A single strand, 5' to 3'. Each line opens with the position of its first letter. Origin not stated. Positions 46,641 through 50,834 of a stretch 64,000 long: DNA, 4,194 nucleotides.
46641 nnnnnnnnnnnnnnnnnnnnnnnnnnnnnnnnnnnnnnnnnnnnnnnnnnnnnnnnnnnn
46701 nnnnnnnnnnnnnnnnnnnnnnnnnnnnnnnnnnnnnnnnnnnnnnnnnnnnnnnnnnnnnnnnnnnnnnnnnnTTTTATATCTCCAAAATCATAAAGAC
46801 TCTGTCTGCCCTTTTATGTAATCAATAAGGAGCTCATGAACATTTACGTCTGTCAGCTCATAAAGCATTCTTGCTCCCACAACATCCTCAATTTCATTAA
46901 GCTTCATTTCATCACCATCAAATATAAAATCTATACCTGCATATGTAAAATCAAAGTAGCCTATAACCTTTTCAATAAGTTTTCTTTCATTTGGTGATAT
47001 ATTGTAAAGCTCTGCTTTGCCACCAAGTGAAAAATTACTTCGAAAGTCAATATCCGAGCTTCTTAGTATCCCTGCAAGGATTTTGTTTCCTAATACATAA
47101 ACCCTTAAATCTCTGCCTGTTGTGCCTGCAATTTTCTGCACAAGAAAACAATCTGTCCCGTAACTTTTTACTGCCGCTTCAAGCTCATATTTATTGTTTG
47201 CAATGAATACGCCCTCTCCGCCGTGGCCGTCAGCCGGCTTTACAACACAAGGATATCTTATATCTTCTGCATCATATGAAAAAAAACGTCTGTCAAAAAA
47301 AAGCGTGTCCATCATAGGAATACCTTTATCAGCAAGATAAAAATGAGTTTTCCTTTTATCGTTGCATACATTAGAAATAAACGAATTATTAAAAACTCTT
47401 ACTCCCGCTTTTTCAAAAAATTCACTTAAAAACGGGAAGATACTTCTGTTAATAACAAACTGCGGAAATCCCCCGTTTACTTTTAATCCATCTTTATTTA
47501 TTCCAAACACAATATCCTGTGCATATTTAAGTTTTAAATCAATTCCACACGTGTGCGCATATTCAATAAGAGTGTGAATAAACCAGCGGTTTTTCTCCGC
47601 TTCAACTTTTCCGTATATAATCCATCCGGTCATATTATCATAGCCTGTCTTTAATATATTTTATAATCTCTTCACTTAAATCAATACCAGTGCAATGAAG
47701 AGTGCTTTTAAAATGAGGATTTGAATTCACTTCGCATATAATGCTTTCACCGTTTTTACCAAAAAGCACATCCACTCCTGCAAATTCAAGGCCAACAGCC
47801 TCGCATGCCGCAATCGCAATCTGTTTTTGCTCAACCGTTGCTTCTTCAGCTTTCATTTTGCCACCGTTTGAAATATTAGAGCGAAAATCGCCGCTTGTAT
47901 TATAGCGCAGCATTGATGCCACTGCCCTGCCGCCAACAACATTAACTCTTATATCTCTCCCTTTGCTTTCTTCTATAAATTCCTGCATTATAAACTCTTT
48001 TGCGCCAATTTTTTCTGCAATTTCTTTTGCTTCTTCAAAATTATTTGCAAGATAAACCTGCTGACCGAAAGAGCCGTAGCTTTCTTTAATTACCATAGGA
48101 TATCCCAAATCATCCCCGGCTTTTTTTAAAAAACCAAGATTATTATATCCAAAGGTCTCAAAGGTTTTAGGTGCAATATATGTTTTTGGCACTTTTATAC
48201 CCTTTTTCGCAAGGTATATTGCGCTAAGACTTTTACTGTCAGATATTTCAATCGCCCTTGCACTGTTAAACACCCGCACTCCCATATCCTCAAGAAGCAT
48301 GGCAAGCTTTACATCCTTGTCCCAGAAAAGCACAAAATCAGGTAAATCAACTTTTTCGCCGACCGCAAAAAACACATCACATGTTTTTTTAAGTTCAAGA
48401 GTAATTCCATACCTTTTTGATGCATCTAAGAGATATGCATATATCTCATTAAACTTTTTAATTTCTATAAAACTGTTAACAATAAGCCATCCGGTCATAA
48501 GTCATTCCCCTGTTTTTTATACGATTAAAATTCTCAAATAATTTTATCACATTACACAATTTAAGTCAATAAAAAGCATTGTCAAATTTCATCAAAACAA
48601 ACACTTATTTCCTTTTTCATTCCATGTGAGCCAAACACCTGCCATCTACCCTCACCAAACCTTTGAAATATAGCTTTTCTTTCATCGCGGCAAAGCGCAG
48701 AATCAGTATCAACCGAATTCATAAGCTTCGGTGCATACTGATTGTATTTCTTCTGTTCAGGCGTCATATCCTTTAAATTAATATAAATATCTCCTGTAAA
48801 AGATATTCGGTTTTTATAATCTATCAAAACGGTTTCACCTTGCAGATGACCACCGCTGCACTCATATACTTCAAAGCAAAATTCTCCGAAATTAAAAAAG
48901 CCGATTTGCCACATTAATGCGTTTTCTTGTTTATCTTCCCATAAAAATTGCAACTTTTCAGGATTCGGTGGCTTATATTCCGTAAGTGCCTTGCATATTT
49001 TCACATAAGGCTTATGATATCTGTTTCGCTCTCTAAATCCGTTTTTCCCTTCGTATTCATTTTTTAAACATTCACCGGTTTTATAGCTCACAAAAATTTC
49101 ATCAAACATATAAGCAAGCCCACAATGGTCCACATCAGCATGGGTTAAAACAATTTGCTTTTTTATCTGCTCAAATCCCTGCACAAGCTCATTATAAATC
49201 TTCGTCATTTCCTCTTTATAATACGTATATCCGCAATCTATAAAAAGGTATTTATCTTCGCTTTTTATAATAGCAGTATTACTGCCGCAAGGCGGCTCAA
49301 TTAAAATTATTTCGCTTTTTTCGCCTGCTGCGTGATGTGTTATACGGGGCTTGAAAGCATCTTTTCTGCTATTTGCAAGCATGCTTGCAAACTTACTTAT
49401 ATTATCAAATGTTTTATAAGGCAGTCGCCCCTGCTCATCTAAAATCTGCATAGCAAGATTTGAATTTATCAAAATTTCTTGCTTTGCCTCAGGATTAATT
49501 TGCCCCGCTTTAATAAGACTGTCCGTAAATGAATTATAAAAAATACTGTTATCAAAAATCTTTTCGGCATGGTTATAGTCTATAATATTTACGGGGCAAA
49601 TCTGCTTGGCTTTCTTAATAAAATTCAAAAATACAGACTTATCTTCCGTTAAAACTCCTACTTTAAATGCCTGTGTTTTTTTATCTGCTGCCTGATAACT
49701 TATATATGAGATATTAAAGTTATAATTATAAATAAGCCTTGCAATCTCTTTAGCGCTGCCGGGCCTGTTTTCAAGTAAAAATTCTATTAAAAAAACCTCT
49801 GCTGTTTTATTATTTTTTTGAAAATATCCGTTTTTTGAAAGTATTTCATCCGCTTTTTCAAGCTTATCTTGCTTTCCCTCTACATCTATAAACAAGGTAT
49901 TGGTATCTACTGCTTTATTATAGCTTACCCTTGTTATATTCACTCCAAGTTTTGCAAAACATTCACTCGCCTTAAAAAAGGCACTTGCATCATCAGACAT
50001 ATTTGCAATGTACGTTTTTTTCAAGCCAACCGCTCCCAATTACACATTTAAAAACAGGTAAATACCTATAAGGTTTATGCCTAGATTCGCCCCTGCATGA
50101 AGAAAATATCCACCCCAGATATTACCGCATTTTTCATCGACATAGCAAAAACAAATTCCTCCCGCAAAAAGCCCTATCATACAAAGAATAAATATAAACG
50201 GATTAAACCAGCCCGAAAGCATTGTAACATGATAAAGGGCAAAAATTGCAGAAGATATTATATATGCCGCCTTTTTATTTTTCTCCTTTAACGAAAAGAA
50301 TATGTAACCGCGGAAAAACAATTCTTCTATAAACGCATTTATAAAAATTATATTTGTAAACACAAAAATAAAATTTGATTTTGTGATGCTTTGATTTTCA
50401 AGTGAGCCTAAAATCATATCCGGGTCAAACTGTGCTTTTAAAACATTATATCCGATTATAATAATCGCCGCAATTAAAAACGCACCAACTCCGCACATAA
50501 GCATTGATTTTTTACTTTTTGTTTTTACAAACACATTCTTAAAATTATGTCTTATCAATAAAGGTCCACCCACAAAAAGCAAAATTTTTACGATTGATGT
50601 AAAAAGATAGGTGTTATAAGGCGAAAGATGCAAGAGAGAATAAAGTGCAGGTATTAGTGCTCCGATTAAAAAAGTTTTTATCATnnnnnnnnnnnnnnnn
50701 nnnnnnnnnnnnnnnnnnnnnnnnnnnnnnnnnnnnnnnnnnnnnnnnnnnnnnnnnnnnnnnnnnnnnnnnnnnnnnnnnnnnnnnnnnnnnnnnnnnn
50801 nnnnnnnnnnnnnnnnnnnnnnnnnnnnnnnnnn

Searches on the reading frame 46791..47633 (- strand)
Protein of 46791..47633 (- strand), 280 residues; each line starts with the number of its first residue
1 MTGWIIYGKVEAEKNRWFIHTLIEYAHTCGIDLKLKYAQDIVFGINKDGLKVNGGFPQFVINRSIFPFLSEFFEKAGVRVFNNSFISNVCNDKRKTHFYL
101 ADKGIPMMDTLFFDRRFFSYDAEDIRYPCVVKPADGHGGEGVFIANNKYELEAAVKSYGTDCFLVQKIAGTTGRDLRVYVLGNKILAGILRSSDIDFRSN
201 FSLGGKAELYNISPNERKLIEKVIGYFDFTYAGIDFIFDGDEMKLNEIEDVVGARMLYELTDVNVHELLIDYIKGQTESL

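Call 21: search_protein_families(library=ncbifam, proteins=[window:46791-47633:-], max_evalue=0.00001)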
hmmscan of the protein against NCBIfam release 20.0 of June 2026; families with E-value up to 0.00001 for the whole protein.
window:46791-47633:- (280 aa): 20 families
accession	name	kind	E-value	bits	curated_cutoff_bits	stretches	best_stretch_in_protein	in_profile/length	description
TIGR00768.1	rimK_fam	subfamily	3e-42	144.9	143.4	1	19-273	13-276/276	RimK family alpha-L-glutamate ligase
TIGR02144.1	LysX_arch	equivalog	2.9e-30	105.3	275.6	1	68-274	63-276/281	lysine biosynthesis protein LysX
NF040720.1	MptN_Meth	equivalog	2.8e-23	82.4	350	1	73-273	82-290/291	tetrahydromethanopterin:alpha-L-glutamate ligase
NF007764.0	PRK10446.1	equivalog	7.9e-15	54.9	331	1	73-276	80-289/300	30S ribosomal protein S6--L-glutamate ligase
TIGR04356.1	grasp_GAK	hypoth_equivalog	3.4e-11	42.8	300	1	71-273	78-283/287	GAK system ATP-grasp enzyme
NF003573.0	PRK05246.1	equivalog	1.5e-10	40.3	272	1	127-277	155-313/316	glutathione synthase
NF009402.0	PRK12767.1-1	equivalog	3.6e-10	39.2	218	1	73-179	95-203/329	carbamoyl phosphate synthase-like protein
TIGR02068.2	cya_phycin_syn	equivalog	6.8e-10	37.6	850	1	87-191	208-314/862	cyanophycin synthetase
TIGR04443.1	F420_CofF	equivalog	1.1e-09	37.7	300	1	91-272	91-281/283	coenzyme gamma-F420-2:alpha-L-glutamate ligase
TIGR01380.1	glut_syn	equivalog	6.5e-09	35.2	299.05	1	128-274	155-309/312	glutathione synthase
NF009110.0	PRK12458.1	subfamily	8.2e-09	34.9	408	1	129-223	171-276/349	glutathione synthetase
NF010623.0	PRK14016.1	subfamily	1.4e-08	33.4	877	1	88-189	210-313/871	cyanophycin synthetase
NF009403.0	PRK12767.1-2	equivalog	2.5e-08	33.5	286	1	73-171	88-187/342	carbamoyl phosphate synthase-like protein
TIGR01205.1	D_ala_D_alaTIGR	subfamily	3.9e-08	32.6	245.65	1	84-188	98-209/318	D-alanine--D-alanine ligase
NF002563.0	PRK02186.1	subfamily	9.6e-08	30.7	625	1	88-167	103-186/890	argininosuccinate lyase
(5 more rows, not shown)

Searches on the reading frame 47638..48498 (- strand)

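Call 21: search_protein_families(library=ncbifam, proteins=[window:47638-48498:-], max_evalue=0.00001)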
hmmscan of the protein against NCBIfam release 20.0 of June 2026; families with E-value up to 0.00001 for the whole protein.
window:47638-48498:- (286 aa): 17 families
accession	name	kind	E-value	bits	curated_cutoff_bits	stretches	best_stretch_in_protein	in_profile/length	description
TIGR00768.1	rimK_fam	subfamily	3.4e-58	197.2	143.4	1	57-282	56-276/276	RimK family alpha-L-glutamate ligase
TIGR02144.1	LysX_arch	equivalog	1.2e-43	149.2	275.6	1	63-284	62-277/281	lysine biosynthesis protein LysX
NF040720.1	MptN_Meth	equivalog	2.8e-36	125.1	350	1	69-282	82-290/291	tetrahydromethanopterin:alpha-L-glutamate ligase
NF007764.0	PRK10446.1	equivalog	1.1e-30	106.9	331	1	70-284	81-288/300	30S ribosomal protein S6--L-glutamate ligase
TIGR04443.1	F420_CofF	equivalog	6.4e-22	77.9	300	1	67-281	71-277/283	coenzyme gamma-F420-2:alpha-L-glutamate ligase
TIGR04356.1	grasp_GAK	hypoth_equivalog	6.9e-16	58.2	300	1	64-284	75-285/287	GAK system ATP-grasp enzyme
NF009110.0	PRK12458.1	subfamily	2.1e-15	56.6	408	1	59-282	104-327/349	glutathione synthetase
NF003573.0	PRK05246.1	equivalog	6.8e-15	54.6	272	1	135-285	157-312/316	glutathione synthase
TIGR01380.1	glut_syn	equivalog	7.5e-14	51.4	299.05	1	123-284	149-310/312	glutathione synthase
TIGR02068.2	cya_phycin_syn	equivalog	9.5e-13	47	850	1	79-199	204-315/862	cyanophycin synthetase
NF010623.0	PRK14016.1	subfamily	5e-10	38.2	877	1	79-200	205-317/871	cyanophycin synthetase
TIGR04187.1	GRASP_SAV_5884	subfamily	4.6e-08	32.6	350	1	70-278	105-307/312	ATP-grasp ribosomal peptide maturase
NF009402.0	PRK12767.1-1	equivalog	5.4e-07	28.7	218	1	76-179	103-197/329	carbamoyl phosphate synthase-like protein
NF053643.1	Ddl_archaea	equivalog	8.7e-07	28.2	500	1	72-190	89-192/367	putative pseudomurein biosynthesis ATP-grasp protein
NF002378.0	PRK01372.1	subfamily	2.2e-06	26.6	243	1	75-263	91-273/305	D-alanine--D-alanine ligase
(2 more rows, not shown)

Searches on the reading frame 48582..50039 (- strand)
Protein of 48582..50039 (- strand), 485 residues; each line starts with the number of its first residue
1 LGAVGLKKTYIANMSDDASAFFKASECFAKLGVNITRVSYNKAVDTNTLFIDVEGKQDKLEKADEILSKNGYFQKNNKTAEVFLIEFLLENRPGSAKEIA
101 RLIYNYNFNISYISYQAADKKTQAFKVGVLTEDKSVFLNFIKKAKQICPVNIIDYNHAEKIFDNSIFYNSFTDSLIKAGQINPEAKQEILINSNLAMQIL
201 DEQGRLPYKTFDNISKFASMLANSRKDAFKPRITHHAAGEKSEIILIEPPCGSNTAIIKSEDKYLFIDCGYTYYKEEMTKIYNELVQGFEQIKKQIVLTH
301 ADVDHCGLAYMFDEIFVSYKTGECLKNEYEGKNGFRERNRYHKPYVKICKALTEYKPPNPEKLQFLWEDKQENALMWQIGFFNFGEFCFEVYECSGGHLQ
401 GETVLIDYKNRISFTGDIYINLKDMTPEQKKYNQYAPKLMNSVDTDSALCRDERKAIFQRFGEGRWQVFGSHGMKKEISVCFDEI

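Call 21: search_protein_families(library=ncbifam, proteins=[window:48582-50039:-], max_evalue=0.00001)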
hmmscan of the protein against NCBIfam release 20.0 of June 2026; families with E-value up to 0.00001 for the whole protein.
window:48582-50039:- (485 aa): 0 families

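Call 75: search_protein_families(library=pfam, proteins=[window:48582-50039:-], max_evalue=0.001)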
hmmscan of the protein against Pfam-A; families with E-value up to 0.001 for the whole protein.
window:48582-50039:- (485 aa): 5 families
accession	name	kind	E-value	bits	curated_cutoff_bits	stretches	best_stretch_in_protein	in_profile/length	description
PF01842.31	ACT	-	8e-07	29.2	27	1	84-114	2-32/66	ACT domain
PF00753.33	Lactamase_B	-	1.7e-06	28.6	22.7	1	250-355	3-97/196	Metallo-beta-lactamase superfamily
PF22629.2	ACT_AHAS_ss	-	0.0001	22.8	27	0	85-122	1-38/67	AHAS small subunit-like ACT domain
PF13125.11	DUF3958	-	0.00052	20.7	26.3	0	257-296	36-75/107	Protein of unknown function (DUF3958)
PF19583.5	ODP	-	0.00096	19.5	27.2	0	398-430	116-147/194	ODP family beta lactamase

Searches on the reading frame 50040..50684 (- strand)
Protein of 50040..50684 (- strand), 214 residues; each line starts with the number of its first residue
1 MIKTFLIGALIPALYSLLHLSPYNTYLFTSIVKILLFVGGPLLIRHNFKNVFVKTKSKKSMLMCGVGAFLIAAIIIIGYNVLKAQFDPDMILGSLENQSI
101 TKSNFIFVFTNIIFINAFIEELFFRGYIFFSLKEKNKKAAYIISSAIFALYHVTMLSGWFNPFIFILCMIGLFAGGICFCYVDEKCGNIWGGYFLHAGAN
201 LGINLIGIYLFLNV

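Call 21: search_protein_families(library=ncbifam, proteins=[window:50040-50684:-], max_evalue=0.00001)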
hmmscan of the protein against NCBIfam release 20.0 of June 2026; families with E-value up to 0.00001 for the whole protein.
window:50040-50684:- (214 aa): 5 families
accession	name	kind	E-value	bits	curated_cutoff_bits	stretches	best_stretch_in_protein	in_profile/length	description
NF041647.1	ABC_perm_CPBP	equivalog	7.9e-11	41.4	435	1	26-201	461-628/636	ABC transporter permease subunit/CPBP intramembrane protease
NF040914.1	Mrt_core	domain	4.7e-09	36.3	100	1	108-206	4-104/108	myxosortase family intramembrane protease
NF040589.1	CPBP_Synerg_MrtS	equivalog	2e-07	31.4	130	1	114-200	81-160/170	Synerg-CTERM system glutamic-type intramembrane protease MrtS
NF040593.1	CPBP_fam_MrtX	exception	2.5e-06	27.5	180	1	109-210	134-236/238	myxosortase MrtX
NF040594.1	CPBP_fam_MrtC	equivalog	6.9e-06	25.9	195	0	57-201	74-213/221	myxosortase MrtC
